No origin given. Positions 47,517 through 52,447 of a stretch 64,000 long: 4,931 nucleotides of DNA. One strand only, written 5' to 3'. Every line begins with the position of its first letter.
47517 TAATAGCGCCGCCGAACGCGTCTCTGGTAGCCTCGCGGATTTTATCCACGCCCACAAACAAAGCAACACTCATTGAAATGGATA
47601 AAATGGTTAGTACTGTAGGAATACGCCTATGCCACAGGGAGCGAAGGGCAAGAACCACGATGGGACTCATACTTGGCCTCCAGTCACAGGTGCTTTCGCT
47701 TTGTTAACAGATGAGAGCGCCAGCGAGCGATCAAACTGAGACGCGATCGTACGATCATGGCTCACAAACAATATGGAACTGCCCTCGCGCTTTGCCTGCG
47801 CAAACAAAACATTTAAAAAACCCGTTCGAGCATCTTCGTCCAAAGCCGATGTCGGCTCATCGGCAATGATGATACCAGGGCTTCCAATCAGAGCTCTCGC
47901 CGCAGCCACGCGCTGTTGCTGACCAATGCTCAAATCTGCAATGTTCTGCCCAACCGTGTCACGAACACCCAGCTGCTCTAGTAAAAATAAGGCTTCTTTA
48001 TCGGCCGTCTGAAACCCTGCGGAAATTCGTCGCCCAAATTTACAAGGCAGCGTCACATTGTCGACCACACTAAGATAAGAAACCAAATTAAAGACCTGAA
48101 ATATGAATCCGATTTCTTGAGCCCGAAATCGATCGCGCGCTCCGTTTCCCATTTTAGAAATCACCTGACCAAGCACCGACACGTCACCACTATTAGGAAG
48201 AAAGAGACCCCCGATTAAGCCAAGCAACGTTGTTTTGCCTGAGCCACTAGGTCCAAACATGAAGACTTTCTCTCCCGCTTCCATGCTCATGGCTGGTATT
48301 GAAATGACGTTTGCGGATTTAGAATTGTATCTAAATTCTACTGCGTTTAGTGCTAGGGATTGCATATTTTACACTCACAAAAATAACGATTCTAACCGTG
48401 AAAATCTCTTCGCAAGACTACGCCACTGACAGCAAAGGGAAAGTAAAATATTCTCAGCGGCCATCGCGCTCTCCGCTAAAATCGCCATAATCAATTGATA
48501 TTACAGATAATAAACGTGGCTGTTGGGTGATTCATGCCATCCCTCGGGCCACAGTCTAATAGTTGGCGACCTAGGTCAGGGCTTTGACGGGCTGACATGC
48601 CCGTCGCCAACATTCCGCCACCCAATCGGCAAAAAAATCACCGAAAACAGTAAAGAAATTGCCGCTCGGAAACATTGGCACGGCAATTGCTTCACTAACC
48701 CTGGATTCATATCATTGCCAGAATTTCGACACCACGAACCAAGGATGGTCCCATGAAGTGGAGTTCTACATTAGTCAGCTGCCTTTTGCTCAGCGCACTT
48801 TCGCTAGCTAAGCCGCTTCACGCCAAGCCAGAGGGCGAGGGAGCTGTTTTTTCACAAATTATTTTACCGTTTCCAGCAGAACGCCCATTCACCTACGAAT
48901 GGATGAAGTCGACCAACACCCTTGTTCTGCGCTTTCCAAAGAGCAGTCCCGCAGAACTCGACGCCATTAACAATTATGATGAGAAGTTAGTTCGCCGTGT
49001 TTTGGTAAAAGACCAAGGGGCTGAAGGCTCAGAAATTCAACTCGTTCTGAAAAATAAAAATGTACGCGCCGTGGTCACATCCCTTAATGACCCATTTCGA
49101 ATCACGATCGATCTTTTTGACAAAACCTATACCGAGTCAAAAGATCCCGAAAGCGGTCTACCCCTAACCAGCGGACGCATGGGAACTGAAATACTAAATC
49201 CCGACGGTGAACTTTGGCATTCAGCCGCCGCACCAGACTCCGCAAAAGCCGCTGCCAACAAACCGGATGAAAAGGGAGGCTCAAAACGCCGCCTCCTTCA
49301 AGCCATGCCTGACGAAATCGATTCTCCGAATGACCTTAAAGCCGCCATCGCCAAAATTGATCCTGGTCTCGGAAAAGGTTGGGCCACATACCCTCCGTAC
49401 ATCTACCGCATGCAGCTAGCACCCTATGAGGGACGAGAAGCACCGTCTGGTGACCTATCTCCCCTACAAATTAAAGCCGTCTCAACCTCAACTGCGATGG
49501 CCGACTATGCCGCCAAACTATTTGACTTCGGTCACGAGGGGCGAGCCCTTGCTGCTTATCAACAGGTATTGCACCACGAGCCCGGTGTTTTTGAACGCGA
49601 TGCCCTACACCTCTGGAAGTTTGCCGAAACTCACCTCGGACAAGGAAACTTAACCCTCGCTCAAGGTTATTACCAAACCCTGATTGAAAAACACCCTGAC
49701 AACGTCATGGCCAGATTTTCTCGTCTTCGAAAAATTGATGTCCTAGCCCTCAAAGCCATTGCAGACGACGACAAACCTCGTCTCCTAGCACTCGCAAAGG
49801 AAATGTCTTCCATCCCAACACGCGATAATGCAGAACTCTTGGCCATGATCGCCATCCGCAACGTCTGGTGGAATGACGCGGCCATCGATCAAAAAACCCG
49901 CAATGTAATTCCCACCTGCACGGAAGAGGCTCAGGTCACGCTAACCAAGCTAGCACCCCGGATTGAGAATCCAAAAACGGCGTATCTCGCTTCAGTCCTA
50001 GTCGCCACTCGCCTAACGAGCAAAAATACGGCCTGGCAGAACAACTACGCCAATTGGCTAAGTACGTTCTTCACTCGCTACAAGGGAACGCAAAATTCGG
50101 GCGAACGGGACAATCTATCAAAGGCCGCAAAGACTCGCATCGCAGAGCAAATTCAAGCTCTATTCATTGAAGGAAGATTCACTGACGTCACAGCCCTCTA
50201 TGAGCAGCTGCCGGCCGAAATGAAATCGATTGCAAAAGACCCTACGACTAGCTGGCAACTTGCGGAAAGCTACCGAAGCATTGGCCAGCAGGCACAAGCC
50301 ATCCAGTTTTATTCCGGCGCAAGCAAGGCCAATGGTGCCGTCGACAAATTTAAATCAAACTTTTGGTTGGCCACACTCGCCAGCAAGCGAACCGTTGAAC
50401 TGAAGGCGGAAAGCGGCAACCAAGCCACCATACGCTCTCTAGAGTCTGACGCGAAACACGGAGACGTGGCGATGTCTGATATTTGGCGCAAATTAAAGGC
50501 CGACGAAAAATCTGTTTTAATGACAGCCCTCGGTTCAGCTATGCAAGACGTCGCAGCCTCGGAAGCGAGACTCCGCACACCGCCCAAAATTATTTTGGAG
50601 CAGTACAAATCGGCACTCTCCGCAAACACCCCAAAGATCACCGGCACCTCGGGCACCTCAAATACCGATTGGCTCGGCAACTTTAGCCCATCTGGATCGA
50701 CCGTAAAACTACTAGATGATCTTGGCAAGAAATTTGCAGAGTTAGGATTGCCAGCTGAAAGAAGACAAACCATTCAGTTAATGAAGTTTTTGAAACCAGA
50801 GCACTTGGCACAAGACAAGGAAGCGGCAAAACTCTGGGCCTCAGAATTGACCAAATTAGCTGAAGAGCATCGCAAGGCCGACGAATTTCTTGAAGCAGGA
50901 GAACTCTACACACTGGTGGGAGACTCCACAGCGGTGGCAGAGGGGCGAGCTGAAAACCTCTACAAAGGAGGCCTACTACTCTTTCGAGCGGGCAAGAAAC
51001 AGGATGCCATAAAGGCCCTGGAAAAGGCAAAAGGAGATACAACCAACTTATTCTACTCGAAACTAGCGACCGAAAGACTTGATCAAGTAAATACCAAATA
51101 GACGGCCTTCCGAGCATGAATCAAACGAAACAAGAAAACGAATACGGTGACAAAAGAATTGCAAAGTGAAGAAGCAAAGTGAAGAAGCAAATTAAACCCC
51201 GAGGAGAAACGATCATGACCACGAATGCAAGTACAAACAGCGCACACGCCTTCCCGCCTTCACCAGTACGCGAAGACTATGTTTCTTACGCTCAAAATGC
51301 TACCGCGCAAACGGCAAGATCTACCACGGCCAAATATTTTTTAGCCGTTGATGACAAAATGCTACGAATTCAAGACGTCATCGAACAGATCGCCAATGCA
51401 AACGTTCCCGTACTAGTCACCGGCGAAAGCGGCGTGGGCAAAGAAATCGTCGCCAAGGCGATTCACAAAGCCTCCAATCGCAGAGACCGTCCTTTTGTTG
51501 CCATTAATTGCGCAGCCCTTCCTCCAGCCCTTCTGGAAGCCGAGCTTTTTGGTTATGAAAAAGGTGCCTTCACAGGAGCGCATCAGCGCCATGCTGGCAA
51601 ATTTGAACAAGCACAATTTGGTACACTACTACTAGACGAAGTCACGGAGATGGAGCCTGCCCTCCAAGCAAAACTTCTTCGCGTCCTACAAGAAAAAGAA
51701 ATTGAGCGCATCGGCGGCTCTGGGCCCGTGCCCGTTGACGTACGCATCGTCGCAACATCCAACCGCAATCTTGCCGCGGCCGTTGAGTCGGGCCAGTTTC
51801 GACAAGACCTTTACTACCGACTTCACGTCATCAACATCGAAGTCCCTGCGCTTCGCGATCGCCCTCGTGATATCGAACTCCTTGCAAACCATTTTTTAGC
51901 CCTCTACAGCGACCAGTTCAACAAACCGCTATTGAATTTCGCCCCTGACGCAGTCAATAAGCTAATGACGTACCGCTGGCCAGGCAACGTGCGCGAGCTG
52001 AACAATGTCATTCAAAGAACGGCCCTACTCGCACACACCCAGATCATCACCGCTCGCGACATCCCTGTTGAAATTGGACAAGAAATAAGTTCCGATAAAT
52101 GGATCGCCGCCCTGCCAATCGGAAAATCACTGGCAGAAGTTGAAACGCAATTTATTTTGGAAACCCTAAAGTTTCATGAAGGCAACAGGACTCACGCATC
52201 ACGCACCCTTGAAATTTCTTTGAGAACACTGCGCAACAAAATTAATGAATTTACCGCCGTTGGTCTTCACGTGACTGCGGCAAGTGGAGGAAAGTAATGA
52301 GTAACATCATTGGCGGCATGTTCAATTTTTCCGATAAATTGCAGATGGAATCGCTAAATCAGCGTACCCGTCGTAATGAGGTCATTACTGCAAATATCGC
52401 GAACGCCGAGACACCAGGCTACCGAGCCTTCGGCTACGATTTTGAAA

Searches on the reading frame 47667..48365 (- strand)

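Call 71: search_protein_families(library=pfam, proteins=[window:47667-48365:-], max_evalue=0.00001)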
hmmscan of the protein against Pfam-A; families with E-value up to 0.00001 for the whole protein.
window:47667-48365:- (232 aa): 2 families
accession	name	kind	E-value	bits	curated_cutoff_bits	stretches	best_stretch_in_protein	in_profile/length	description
PF00005.33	ABC_tran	-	2.6e-27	96.5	25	1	26-173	6-137/137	ABC transporter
PF13304.12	AAA_21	-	3.4e-07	31.1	27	0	133-204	226-299/304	AAA domain, putative AbiEii toxin, Type IV TA system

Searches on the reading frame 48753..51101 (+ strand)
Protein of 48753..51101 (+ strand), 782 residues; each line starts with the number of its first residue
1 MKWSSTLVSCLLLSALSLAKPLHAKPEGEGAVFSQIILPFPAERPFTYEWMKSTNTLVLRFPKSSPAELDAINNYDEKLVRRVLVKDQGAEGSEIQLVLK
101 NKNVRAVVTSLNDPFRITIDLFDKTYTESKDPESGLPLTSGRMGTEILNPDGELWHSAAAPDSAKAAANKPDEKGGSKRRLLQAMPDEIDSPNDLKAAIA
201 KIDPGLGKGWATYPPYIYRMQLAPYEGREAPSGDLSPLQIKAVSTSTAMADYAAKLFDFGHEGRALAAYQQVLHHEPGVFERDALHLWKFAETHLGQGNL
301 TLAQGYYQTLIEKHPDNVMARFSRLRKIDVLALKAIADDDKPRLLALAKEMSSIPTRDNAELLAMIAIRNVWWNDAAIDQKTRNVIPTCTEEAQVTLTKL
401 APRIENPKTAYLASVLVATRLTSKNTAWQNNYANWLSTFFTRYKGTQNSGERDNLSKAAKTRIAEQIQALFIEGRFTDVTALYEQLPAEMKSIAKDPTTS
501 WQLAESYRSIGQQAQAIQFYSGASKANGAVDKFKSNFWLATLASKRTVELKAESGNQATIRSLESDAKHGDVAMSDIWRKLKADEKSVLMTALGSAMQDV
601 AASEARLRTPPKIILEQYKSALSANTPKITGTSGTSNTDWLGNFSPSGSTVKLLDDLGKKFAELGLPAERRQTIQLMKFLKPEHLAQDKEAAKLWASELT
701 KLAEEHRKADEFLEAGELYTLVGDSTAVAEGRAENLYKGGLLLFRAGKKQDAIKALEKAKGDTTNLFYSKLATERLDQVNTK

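Call 71: search_protein_families(library=pfam, proteins=[window:48753-51101:+], max_evalue=0.00001)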
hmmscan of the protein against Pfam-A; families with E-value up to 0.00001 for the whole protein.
window:48753-51101:+ (782 aa): 2 families
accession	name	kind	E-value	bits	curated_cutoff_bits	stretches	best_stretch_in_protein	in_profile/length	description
PF13174.12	TPR_6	-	6.3e-09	36.3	26.3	0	287-316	3-32/33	Tetratricopeptide repeat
PF13432.12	TPR_16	-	2e-06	28.5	32.7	0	290-324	3-37/65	Tetratricopeptide repeat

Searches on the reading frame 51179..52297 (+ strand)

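Call 71: search_protein_families(library=pfam, proteins=[window:51179-52297:+], max_evalue=0.00001)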
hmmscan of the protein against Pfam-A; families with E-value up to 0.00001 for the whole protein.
window:51179-52297:+ (372 aa): 5 families
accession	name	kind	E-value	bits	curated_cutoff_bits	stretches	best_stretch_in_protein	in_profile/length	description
PF00158.32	Sigma54_activat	-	3.8e-69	232.1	20.2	1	58-221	5-168/168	Sigma-54 interaction domain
PF14532.12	Sigma54_activ_2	-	1.7e-25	90.3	25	1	60-225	6-138/138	Sigma-54 interaction domain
PF25601.1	AAA_lid_14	-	5.3e-25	87.5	27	1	226-305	1-80/87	AAA+ ATPase lid domain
PF02954.25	HTH_8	-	4.8e-10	39.4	22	1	317-358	1-42/42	Bacterial regulatory protein, Fis family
PF07728.20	AAA_5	-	1.3e-07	32.1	22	1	77-197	1-124/139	AAA domain (dynein-related subfamily)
